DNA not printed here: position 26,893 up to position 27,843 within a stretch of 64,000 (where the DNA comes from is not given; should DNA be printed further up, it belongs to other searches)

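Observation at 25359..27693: Second SdhA/SdhB pair without any membrane anchor and with the [3Fe-4S] ligands missing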

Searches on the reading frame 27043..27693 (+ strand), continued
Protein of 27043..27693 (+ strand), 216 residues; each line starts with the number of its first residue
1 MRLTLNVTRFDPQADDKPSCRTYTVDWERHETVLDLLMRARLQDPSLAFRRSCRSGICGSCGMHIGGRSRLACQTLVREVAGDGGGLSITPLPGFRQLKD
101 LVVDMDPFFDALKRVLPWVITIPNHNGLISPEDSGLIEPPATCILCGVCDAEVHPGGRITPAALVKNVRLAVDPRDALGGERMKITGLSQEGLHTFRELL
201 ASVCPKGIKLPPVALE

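Call 53: find_homologous_proteins(query=P0078, max_evalue=1e-30)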
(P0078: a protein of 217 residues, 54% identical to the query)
Query P0078 (217 aa): 529 proteins with E <= 1e-30 among 1648 candidates; the best 120 are listed.
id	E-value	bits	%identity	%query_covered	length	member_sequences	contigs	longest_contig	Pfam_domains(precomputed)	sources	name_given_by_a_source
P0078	4.7e-139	479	100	100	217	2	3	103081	PF00111.33,PF13085.12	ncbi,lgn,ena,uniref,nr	ncbi:succinate dehydrogenase/fumarate reductase iron-sulfur subunit [Desulfovirgula thermocuniculi]|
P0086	4.6e-123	427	88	100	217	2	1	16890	PF00111.33,PF13085.12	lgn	-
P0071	1.2e-116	406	84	100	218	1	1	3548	PF13085.12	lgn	-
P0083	5.8e-99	348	74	97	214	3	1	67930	PF13085.12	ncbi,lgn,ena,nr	ncbi:MAG TPA: 2Fe-2S iron-sulfur cluster binding domain-containing protein [Desulfotomaculum sp.]|nr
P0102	7.2e-97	341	68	97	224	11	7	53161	PF13085.12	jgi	jgi:succinate dehydrogenase / fumarate reductase iron-sulfur subunit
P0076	1.4e-96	340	72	97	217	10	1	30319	PF13085.12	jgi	jgi:succinate dehydrogenase / fumarate reductase iron-sulfur subunit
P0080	3.4e-96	339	73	96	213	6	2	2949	PF00111.33,PF13085.12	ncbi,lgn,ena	-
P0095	9.2e-95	335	71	97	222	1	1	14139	PF13085.12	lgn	-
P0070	1.2e-94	334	71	97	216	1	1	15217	PF00111.33,PF13085.12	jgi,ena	-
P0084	8.2e-94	331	71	98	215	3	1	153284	PF13085.12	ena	-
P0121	8.4e-94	331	69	97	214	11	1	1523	PF00111.33,PF13085.12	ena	-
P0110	1.1e-93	331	69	97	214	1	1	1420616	PF13085.12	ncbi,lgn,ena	-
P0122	1.4e-93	331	66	99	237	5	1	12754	PF13085.12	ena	-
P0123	2.3e-93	330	68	97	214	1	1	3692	PF13085.12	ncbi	-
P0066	2.3e-93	330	68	97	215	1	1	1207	PF00111.33,PF13085.12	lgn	-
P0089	4.0e-91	323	69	97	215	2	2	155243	PF00111.33,PF13085.12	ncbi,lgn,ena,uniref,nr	ncbi:succinate dehydrogenase/fumarate reductase iron-sulfur subunit [Pelotomaculum propionicicum]|un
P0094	9.5e-85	302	63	97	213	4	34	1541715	PF00111.33,PF13085.12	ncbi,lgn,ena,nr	ncbi:MAG TPA: 2Fe-2S iron-sulfur cluster-binding protein [Bacillota bacterium]|nr:2Fe-2S iron-sulfur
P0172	2.4e-82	294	64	97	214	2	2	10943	PF13085.12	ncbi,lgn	ncbi:MAG: 2Fe-2S iron-sulfur cluster-binding protein [Syntrophobacter sp.]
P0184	2.9e-80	287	62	97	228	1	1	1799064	PF13085.12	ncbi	ncbi:MAG: succinate dehydrogenase/fumarate reductase iron-sulfur subunit [Syntrophobacteraceae bacte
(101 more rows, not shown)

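Call 61: predict_structure(alignment_id=A1)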
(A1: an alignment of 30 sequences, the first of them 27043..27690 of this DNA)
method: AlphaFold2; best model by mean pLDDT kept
length: 216 residues; sequences in the alignment: 30
mean_pLDDT: 74.7   pTM: 0.62
mean pLDDT of the five models: 74.7, 70.0, 63.6, 63.3, 59.8
residues with pLDDT >= 90: 50; 70-90: 90; 50-70: 51; < 50: 25
segments of 3 or more residues with pLDDT < 50: 53-57, 115-118, 140-155
pLDDT, mean of each block of 10 residues (from residue 1): 95 94 92 89 91 51 84 81 86 89 76 52 62 59 39 48 72 78 82 83 65 74
secondary structure, 60 per line:
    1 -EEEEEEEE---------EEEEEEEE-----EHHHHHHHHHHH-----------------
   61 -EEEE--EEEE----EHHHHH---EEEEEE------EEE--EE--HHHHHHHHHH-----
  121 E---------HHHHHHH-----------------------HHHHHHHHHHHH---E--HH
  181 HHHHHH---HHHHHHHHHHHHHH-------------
elements in order: E2-9 E19-26 H33-43 E62-65 E68-71 H77-81 E85-90 E97-99 H106-115 H131-137 H161-172 H179-186 H190-203

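Call 63: fold_search(model_id=the predicted structure, library=pdb)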
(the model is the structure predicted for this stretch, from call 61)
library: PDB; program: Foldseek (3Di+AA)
matches with E <= 10: 581; with E <= 0.001: 34
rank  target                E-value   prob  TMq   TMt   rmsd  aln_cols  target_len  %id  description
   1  2wp9_B                1.0e-14  1.00  0.50  0.46  10.7       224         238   33  Crystal structure of the E. coli succinate:quinone oxidoreductase (SQR) SdhB His207Thr mutant (released 2010-08-25)
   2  1nek_B                2.3e-14  1.00  0.50  0.46  10.8       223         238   34  Complex II (Succinate Dehydrogenase) From E. Coli with ubiquinone bound (released 2003-02-25)
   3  1qlb_B                1.3e-13  1.00  0.48  0.44  10.5       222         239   33  respiratory complex II-like fumarate reductase from Wolinella succinogenes (released 1999-11-29)
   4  6awf_F                2.4e-13  1.00  0.49  0.45  10.6       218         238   31  Escherichia coli quinol:fumarate reductase crystallized without dicarboxylate (released 2017-12-06)
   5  1kf6_B                5.4e-13  1.00  0.49  0.44  10.6       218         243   32  E. coli Quinol-Fumarate Reductase with Bound Inhibitor HQNO (released 2002-03-13)
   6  6lum_B                6.5e-13  1.00  0.47  0.43  10.8       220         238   33  Structure of Mycobacterium smegmatis succinate dehydrogenase 2 (released 2020-05-27)
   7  6lum_K                1.1e-12  1.00  0.48  0.43  10.6       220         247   34  Structure of Mycobacterium smegmatis succinate dehydrogenase 2 (released 2020-05-27)
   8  2fbw_O                1.4e-12  1.00  0.47  0.43  10.3       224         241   32  Avian respiratory complex II with carboxin bound (released 2005-12-20)
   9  4ysx_F                1.4e-12  1.00  0.47  0.41  10.6       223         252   32  Crystal structure of Mitochondrial rhodoquinol-fumarate reductase from Ascaris suum with the specific inhibitor NN23 (released 2015-08-05)
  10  9lig_B                1.8e-12  1.00  0.47  0.43  11.0       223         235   33  Cryo-EM structure of Saccharomyces cerevisiae Mitochondrial Respiratory Complex II in Y19315-bound state (released 2025-09-03)
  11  2fbw_B                2.2e-12  1.00  0.47  0.43  10.3       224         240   32  Avian respiratory complex II with carboxin bound (released 2005-12-20)
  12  6awf_B                2.5e-12  1.00  0.50  0.45  10.5       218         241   32  Escherichia coli quinol:fumarate reductase crystallized without dicarboxylate (released 2017-12-06)
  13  2h89_B                5.1e-12  1.00  0.48  0.44  10.2       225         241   32  Avian Respiratory Complex II with Malonate Bound (released 2006-06-20)
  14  9kq3_B                5.5e-12  1.00  0.47  0.43  11.0       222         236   33  Cryo-EM structure of Saccharomyces cerevisiae Mitochondrial Respiratory Complex II in pydiflumetofen-bound state (released 2025-09-03)
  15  9kpt_B                5.8e-12  1.00  0.47  0.43  10.9       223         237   33  Cryo-EM structure of Saccharomyces cerevisiae Mitochondrial Respiratory Complex II in UQ1-bound state (released 2025-09-03)
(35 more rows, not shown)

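Call 64: find_encoding_contigs(protein=P0184, flank=8000, max_places=1)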
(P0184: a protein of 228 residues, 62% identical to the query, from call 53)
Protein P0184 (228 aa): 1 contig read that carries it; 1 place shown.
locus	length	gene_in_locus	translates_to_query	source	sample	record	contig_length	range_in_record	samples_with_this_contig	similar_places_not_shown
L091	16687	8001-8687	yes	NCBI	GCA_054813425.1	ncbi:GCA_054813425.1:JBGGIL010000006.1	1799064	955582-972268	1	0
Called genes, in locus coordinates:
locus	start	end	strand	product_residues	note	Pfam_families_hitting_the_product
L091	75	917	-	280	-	PF00561:Abhydrolase_1, PF12146:Hydrolase_4, PF12697:Abhydrolase_6, PF00326:Peptidase_S9 (faint)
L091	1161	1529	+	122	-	-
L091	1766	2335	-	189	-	PF00270:DEAD, PF01909:NTP_transf_2 (weak), PF18765:Polbeta (weak)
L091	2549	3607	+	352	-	-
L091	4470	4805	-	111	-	PF14330:DUF4387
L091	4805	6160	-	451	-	PF07287:AtuA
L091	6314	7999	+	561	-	PF00890:FAD_binding_2, PF01266:DAO (weak), PF03486:HI0933_like (faint), PF07992:Pyr_redox_2 (faint), PF02910:Succ_DH_flav_C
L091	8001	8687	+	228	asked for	PF13085:Fer2_3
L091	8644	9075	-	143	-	PF00072:Response_reg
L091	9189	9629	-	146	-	PF00582:Usp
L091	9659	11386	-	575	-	PF03600:CitMHS, PF02040:ArsB, PF00939:Na_sulph_symp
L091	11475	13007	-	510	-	PF00939:Na_sulph_symp, PF03600:CitMHS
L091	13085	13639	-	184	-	PF00571:CBS (faint)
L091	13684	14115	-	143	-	PF00072:Response_reg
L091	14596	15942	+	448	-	PF03972:MmgE_PrpD_N, PF19305:MmgE_PrpD_C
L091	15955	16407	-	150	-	PF11136:DUF2889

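Call 65: find_encoding_contigs(protein=P0172, flank=8000, max_places=1)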
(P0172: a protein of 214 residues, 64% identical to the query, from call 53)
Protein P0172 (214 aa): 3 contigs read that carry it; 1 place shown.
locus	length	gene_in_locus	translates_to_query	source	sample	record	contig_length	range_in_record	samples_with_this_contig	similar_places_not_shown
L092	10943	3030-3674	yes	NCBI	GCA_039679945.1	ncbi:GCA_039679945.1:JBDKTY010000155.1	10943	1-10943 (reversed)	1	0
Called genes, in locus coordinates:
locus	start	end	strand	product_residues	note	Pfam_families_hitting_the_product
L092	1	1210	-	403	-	PF02515:CoA_transf_3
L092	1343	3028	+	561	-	PF00890:FAD_binding_2, PF01266:DAO, PF03486:HI0933_like (faint), PF02910:Succ_DH_flav_C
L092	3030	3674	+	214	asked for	PF13085:Fer2_3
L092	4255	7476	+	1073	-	PF07719:TPR_2 (faint), PF14938:SNAP (faint), PF00515:TPR_1 (faint), PF13176:TPR_7 (faint), PF13181:TPR_8 (faint), PF13424:TPR_12, PF12770:CHAT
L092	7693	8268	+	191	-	-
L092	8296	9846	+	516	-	PF02310:B12-binding, PF04055:Radical_SAM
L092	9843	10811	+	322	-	PF01370:Epimerase, PF04321:RmlD_sub_bind (faint), PF13460:NAD_binding_10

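Call 81: find_homologous_proteins(query=L009:7080-8288:+, max_evalue=1e-20)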
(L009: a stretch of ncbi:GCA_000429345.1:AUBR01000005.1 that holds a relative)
Query L009:7080-8288:+ (402 aa): 197 proteins with E <= 1e-20 among 8000 candidates; the best 120 are listed.
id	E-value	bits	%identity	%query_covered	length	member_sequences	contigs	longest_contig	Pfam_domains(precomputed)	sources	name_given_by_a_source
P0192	7.0e-246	834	88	100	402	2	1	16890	PF04432.19,PF04422.19,PF00037.33,PF12838.13,PF13237.12,PF13187.12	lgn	-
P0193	2.7e-238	809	85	100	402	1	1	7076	PF04432.19,PF04422.19,PF00037.33,PF12838.13,PF13237.12,PF13183.12,PF13187.12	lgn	-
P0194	7.5e-196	669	71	99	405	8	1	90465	PF04432.19,PF04422.19,PF12837.13,PF00037.33,PF13187.12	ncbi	-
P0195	6.3e-194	662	70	99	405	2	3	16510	PF14697.12,PF04432.19,PF04422.19,PF12837.13,PF00037.33,PF12838.13,PF13187.12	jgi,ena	jgi:coenzyme F420 hydrogenase subunit beta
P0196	5.6e-187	640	68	100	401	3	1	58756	PF04432.19,PF04422.19,PF00037.33,PF13237.12,PF13187.12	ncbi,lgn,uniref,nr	ncbi:4Fe-4S dicluster domain-containing protein [Desulfofundulus thermobenzoicus]|uniref:4Fe-4S dicl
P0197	1.6e-185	635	69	98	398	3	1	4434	PF04432.19,PF04422.19,PF13187.12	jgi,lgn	-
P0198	2.5e-185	634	67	99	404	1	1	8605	PF04432.19,PF04422.19,PF00037.33,PF12838.13,PF13237.12,PF13187.12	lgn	-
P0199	3.6e-185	634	66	99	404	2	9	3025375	PF04432.19,PF04422.19,PF13187.12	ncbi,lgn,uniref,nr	ncbi:MAG: 4Fe-4S binding protein [Pelotomaculum sp.]|uniref:Coenzyme F420-reducing hydrogenase, beta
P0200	5.0e-185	633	65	99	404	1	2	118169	PF04432.19,PF04422.19,PF00037.33,PF12838.13,PF13237.12,PF13187.12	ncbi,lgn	-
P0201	1.1e-181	622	65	99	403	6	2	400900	PF14697.12,PF04432.19,PF04422.19,PF12837.13,PF00037.33,PF12838.13,PF13237.12,PF13187.12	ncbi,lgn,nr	ncbi:MAG: Coenzyme F420 hydrogenase/dehydrogenase, beta subunit C-terminal domain [Peptococcaceae ba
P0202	2.1e-181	621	67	100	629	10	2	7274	PF04432.19,PF04422.19,PF20714.3,PF00072.31,PF13187.12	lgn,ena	-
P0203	3.7e-181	620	65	99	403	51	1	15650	PF14697.12,PF04432.19,PF04422.19,PF00037.33,PF12838.13,PF13187.12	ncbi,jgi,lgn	jgi:coenzyme F420 hydrogenase subunit beta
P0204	7.6e-178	609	66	100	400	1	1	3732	PF04432.19,PF04422.19,PF13237.12,PF13187.12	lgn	-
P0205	9.5e-171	586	66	100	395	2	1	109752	PF14697.12,PF04432.19,PF04422.19,PF00037.33,PF12838.13,PF13237.12,PF13187.12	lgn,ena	-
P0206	6.4e-163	560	59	99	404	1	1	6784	PF04432.19,PF04422.19,PF00037.33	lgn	-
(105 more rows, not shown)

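Call 82: find_encoding_contigs(protein=P0199, flank=7000, max_places=1)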
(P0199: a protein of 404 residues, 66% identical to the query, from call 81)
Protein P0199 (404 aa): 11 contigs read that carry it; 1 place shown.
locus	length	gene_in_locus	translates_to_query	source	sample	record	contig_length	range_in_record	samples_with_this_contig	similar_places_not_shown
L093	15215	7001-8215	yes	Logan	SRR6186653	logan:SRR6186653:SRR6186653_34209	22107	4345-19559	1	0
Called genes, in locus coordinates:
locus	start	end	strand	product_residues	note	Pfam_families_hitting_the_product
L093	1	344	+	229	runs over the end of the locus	PF07853:DUF1648, PF13630:SdpI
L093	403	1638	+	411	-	PF00817:IMS, PF11798:IMS_HHH, PF21999:IMS_HHH_1, PF11799:IMS_C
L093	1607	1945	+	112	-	-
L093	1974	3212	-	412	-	PF03734:YkuD, PF07833:Cu_amine_oxidN1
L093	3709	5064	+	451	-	PF07287:AtuA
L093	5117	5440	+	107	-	PF14330:DUF4387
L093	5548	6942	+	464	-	PF03972:MmgE_PrpD_N, PF19305:MmgE_PrpD_C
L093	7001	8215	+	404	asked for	PF13187:Fer4_9 (weak), PF04422:FrhB_FdhB_N, PF04432:FrhB_FdhB_C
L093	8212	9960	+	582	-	PF00890:FAD_binding_2, PF01266:DAO, PF03486:HI0933_like (faint), PF07992:Pyr_redox_2 (faint), PF02910:Succ_DH_flav_C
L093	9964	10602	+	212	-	PF13085:Fer2_3, PF00111:Fer2 (weak)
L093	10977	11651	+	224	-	PF01209:Ubie_methyltran, PF13489:Methyltransf_23, PF01728:FtsJ (weak), PF08003:Methyltransf_9 (weak), PF13847:Methyltransf_31, PF08241:Methyltransf_11, PF08242:Methyltransf_12, PF13649:Methyltransf_25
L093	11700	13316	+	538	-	PF00496:SBP_bac_5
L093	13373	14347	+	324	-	PF00528:BPD_transp_1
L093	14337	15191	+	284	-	PF00528:BPD_transp_1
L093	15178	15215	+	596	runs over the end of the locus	PF00005:ABC_tran, PF02463:SMC_N (weak), PF13481:AAA_25 (faint), PF13555:AAA_29 (faint), PF08352:oligo_HPY, PF00005:ABC_tran, PF13401:AAA_22 (weak), PF08352:oligo_HPY (weak), +4 more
